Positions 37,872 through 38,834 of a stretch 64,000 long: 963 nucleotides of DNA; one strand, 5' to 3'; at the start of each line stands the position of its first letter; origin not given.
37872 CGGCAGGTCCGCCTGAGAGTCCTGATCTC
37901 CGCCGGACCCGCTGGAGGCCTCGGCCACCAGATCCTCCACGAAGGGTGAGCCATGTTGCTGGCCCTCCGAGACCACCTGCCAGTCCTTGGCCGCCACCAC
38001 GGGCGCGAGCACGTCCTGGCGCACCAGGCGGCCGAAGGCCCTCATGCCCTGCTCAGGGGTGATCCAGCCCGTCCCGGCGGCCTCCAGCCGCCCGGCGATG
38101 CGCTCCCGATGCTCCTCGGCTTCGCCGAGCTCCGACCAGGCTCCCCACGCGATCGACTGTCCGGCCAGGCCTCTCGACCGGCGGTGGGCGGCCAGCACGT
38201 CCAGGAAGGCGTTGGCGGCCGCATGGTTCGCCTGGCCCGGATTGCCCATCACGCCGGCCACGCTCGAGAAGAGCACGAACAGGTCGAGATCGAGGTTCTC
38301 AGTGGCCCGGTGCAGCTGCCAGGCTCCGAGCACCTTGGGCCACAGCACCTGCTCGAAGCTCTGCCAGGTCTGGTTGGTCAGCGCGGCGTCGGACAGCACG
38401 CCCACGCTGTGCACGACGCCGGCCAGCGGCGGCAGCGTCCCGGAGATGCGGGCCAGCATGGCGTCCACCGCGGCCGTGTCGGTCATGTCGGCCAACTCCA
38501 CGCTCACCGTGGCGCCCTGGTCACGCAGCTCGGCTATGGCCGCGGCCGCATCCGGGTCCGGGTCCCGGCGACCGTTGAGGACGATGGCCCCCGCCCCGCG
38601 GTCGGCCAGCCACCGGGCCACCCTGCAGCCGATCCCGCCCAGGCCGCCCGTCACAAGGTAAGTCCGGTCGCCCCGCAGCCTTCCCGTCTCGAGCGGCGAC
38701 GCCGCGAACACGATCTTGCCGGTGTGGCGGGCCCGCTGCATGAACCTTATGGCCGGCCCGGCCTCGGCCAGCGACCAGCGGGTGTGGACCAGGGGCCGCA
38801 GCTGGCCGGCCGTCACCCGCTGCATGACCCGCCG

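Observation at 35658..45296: Single 3212-aa fully reducing, C-methylating PKS module that ends in a second KS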

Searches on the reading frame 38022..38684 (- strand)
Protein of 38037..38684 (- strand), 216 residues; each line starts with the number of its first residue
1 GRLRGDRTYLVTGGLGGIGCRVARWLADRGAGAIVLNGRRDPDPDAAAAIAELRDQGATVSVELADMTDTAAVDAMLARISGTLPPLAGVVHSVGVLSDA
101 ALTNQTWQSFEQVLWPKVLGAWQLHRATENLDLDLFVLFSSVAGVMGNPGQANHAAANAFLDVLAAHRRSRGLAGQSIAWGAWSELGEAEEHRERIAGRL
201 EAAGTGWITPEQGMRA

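Call 44: search_solved_structures(query=window:38022-38663:-, max_evalue=1e-10, show_alignments=3)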
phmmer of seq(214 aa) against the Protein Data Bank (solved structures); distinct sequences matched with E-value up to 1e-10: 52.
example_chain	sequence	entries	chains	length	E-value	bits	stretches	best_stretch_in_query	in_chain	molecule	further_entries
9d2y_A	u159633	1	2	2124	3.7e-43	151.1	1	1-214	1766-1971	Multifunctional mycocerosic acid synthase membrane-associated MAS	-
9d2z_A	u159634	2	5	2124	3.7e-43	151.1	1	1-214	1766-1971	Mycocerosic acid synthase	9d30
3mjv_A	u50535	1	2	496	1e-40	143.1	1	2-210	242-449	AmphB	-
3mjc_A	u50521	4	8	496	3.1e-40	141.6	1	2-210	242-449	AmphB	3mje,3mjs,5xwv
4dif_A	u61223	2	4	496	4.4e-40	141.1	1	2-210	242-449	AmphB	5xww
3mjt_A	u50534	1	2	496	1.5e-39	139.3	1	2-210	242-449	AmphB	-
3slk_A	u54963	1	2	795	4.9e-39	137.7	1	1-210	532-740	Polyketide synthase extender module 2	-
6w7s_A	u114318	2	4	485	1.5e-38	136.1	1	1-210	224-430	EryAI | KR1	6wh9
2fr0_A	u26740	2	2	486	1.5e-38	136.1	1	1-210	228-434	Erythromycin synthase, EryAI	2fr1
7m7e_B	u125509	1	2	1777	4.1e-38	134.7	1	1-210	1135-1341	6-deoxyerythronolide-B synthase EryA2, modules 3 and 4,EryAI,6-deoxyerythronolide-B syntha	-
7m7i_B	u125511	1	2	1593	1.2e-37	133.2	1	1-210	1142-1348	EryAI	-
7m7j_B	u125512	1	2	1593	1.2e-37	133.2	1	1-210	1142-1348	EryAI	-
7m7f_B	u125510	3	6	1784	1.4e-37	132.9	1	1-210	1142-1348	EryAI,6-deoxyerythronolide-B synthase EryA3, modules 5 and 6 chimera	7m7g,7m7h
8tjn_B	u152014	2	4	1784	1.4e-37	132.9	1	1-210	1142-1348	EryAI,6-deoxyerythronolide-B synthase EryA3, modules 5 and 6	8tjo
8g7w_A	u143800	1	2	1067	2.9e-35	125.3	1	1-210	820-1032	Type I PKS module 4, module 5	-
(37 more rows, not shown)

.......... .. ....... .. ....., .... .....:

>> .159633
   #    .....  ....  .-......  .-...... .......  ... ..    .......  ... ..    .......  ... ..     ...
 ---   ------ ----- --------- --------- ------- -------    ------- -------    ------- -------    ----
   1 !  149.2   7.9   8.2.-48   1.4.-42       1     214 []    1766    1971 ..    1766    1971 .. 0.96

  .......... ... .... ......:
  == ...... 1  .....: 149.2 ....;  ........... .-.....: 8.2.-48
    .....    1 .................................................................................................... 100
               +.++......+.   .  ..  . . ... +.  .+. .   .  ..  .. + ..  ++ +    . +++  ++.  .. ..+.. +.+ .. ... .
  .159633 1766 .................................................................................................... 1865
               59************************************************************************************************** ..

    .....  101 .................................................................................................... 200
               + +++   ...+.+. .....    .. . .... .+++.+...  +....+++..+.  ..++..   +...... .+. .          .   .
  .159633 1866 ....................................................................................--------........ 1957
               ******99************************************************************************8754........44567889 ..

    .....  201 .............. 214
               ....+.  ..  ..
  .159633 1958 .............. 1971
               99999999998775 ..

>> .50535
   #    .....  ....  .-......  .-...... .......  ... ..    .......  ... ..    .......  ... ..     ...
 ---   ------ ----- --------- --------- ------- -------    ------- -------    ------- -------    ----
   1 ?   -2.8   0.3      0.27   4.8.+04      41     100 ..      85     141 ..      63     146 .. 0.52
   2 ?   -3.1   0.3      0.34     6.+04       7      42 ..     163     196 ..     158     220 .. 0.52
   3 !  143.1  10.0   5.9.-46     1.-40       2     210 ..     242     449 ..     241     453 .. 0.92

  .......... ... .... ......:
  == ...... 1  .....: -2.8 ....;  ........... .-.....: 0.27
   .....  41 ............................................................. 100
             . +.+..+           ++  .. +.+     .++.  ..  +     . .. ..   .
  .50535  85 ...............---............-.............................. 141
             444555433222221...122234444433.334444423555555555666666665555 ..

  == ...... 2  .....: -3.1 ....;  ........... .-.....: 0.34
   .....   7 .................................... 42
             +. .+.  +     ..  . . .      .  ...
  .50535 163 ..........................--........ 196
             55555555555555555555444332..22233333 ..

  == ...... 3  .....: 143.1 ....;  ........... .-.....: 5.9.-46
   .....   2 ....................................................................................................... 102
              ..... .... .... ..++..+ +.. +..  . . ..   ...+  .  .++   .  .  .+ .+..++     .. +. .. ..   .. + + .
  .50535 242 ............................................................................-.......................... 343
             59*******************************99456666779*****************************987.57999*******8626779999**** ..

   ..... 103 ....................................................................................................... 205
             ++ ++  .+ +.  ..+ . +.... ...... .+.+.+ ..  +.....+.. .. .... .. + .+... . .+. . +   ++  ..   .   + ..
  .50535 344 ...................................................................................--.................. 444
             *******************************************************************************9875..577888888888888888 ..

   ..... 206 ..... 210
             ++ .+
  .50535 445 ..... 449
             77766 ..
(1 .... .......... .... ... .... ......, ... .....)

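Call 93: search_protein_representatives(protein=window:38037-38684:-)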
Query: 216 residues. Proteins with E-value up to 0.001 (for the whole library): 50227; up to 1e-10: 35347; up to 1e-30: 12878. The best 150 are listed.
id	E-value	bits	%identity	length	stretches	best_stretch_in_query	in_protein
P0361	2.0e-247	831.9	66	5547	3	2-215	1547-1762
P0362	3.0e-202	684.2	57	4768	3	4-215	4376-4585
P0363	2.4e-168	573.5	67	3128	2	2-216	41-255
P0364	2.5e-161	550.5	47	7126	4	7-214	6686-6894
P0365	9.4e-160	545.4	67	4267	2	2-215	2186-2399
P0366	3.1e-159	543.7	49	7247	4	6-190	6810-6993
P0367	3.6e-159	543.5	65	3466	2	2-215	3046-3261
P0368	1.7e-158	541.3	66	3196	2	2-216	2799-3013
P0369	1.4e-155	531.7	64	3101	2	1-215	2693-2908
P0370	5.5e-152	520.0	47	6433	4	6-192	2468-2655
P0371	6.5e-152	519.7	47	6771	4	7-194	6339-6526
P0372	2.4e-151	517.9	45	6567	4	5-201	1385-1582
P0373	2.5e-150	514.6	44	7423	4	8-215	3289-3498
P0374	1.0e-149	512.5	38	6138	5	8-213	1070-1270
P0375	4.6e-148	507.1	48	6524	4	6-186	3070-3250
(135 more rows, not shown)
